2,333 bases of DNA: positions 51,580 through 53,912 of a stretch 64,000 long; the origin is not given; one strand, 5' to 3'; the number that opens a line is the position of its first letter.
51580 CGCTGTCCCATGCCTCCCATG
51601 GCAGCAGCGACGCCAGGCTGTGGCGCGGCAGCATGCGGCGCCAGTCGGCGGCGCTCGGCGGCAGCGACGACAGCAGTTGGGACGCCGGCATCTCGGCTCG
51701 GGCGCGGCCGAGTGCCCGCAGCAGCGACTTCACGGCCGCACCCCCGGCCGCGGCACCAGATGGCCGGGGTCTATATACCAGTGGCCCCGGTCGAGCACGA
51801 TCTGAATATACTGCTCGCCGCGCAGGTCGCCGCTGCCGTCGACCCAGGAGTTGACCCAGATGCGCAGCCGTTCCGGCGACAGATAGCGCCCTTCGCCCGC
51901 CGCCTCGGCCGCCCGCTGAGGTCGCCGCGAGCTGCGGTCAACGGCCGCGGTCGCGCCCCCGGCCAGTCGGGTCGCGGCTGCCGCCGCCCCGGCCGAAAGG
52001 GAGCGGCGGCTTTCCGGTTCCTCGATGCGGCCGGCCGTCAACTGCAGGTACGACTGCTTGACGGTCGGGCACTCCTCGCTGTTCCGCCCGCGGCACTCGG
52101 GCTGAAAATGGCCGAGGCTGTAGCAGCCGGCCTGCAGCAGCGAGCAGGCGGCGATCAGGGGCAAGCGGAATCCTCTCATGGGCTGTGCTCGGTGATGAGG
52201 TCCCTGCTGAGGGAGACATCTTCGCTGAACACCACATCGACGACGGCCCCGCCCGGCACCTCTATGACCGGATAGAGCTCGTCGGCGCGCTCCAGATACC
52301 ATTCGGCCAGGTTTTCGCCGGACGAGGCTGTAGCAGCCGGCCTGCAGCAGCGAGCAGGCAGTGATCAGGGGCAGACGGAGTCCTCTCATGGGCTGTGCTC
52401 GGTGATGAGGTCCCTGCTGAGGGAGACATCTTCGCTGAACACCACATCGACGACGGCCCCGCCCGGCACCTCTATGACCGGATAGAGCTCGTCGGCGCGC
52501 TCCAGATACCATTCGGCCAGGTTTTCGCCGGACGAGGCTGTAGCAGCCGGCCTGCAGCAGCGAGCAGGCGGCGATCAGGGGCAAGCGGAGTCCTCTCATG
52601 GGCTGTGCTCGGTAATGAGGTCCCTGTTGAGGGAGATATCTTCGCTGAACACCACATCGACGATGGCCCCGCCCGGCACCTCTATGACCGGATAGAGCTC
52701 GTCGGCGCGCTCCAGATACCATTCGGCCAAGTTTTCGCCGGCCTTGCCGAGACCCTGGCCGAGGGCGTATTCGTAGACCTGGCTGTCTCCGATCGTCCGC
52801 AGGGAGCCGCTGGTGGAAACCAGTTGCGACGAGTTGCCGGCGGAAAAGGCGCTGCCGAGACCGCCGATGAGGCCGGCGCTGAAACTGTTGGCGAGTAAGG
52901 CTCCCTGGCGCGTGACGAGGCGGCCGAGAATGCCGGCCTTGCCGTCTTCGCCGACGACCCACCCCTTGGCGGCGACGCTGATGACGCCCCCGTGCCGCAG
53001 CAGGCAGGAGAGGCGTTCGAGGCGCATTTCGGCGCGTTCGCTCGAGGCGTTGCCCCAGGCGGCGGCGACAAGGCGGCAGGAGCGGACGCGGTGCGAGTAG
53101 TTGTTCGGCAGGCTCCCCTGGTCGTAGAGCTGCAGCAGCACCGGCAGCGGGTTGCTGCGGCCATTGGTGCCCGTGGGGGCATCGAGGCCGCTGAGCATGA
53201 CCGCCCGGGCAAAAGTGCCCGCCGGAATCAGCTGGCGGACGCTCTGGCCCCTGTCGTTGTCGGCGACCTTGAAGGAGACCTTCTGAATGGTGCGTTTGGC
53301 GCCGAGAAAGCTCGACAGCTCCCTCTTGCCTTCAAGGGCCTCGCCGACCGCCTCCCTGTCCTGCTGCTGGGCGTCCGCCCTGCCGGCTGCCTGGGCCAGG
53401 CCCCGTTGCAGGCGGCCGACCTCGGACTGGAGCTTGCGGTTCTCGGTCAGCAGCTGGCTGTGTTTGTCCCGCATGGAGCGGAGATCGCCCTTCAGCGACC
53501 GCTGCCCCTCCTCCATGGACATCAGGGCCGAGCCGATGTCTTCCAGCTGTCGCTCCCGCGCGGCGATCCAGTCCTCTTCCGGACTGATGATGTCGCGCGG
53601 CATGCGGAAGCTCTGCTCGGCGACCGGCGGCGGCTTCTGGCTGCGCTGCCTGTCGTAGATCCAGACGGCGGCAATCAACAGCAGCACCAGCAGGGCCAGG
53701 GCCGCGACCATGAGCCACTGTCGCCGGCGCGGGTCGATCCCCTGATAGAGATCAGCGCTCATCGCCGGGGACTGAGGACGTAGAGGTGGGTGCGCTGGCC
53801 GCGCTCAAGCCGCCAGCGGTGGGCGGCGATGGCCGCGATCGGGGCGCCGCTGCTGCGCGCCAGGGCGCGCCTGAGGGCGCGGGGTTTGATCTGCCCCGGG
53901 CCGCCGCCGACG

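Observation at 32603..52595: Recurrent tandem amplification of gene-boundary segments at many unrelated loci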

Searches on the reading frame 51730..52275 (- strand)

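Call 8: search_protein_families(library=pfam, proteins=[window:51730-52275:-], max_evalue=0.01)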
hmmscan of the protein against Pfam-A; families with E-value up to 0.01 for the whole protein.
window:51730-52275:- (181 aa): 1 family
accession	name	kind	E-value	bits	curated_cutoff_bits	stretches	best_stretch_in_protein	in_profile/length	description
PF09676.15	TraV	-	0.00051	21.5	21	1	110-166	78-128/128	Type IV conjugative transfer system lipoprotein (TraV)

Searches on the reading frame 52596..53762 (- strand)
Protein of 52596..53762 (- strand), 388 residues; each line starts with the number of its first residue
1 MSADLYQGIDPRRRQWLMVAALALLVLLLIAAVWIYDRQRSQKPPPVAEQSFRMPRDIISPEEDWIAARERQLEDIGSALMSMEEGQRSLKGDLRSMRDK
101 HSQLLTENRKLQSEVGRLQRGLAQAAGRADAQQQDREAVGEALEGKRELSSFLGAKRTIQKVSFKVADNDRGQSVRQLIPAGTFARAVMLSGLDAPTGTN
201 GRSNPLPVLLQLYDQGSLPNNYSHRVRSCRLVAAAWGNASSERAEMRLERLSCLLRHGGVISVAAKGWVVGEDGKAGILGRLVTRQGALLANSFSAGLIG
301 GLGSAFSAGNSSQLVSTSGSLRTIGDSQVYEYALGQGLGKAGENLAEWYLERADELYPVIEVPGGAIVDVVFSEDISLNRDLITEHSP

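Call 8: search_protein_families(library=pfam, proteins=[window:52596-53762:-], max_evalue=0.01)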
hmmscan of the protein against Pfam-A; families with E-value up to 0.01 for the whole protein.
window:52596-53762:- (388 aa): 3 families
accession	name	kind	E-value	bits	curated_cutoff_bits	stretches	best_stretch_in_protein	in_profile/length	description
PF03743.19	TrbI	-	5.1e-32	111.7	35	1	178-378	1-188/188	Bacterial conjugation TrbI-like protein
PF06156.18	YabA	-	0.00074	20.5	30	1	75-138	5-68/103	Initiation control protein YabA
PF07888.16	CALCOCO1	-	0.0079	15.6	36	1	74-149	174-245/496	Calcium binding and coiled-coil domain (CALCOCO1) like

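Call 13: find_encoding_contigs(protein=window:52596-53762:-, flank=10000, max_places=8)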
Protein window:52596-53762:- (388 aa): 2 contigs read that carry it; 1 place shown.
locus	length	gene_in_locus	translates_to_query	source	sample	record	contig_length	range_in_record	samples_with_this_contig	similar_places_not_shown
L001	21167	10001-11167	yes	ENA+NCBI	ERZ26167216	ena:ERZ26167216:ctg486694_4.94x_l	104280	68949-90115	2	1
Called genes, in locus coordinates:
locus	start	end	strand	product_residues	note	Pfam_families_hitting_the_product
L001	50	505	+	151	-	PF01281:Ribosomal_L9_N, PF03948:Ribosomal_L9_C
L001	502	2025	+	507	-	PF00772:DnaB, PF03796:DnaB_C, PF13481:AAA_25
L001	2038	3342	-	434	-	PF05496:RuvB_N, PF01078:Mg_chelatase (faint), PF13191:AAA_16 (faint), PF13604:AAA_30 (weak), PF00004:AAA, PF13173:AAA_14 (weak), PF16193:AAA_assoc_2, PF12002:MgsA_C, +1 more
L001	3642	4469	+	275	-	-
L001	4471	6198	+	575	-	PF12696:TraG-D_C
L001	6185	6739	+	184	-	-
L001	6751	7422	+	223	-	-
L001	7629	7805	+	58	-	-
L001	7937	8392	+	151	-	-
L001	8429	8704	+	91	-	PF07178:TraL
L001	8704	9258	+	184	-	PF05309:TraE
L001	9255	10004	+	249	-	PF06586:TraK_N (weak)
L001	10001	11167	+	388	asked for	PF03743:TrbI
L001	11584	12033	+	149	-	-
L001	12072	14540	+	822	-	PF11130:TraC_F_IV, PF19044:P-loop_TraG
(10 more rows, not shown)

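Call 30: list_cluster_members(proteins=[P0001, P0002, window:52596-53762:-])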
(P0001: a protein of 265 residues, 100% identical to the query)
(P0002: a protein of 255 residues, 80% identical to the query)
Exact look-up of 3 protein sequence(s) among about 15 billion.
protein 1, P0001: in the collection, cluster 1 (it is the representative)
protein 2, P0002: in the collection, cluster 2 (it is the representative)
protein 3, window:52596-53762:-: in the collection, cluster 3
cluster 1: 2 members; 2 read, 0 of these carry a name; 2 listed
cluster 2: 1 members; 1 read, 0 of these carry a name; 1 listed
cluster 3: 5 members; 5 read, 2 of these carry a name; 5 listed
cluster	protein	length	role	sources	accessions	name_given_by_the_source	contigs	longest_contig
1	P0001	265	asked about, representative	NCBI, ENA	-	-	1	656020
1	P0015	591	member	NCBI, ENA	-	-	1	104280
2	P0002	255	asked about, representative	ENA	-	-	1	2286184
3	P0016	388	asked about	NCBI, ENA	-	-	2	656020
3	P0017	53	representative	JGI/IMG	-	hypothetical protein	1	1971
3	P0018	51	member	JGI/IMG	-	hypothetical protein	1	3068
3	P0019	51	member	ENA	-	-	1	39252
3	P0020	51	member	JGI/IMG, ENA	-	-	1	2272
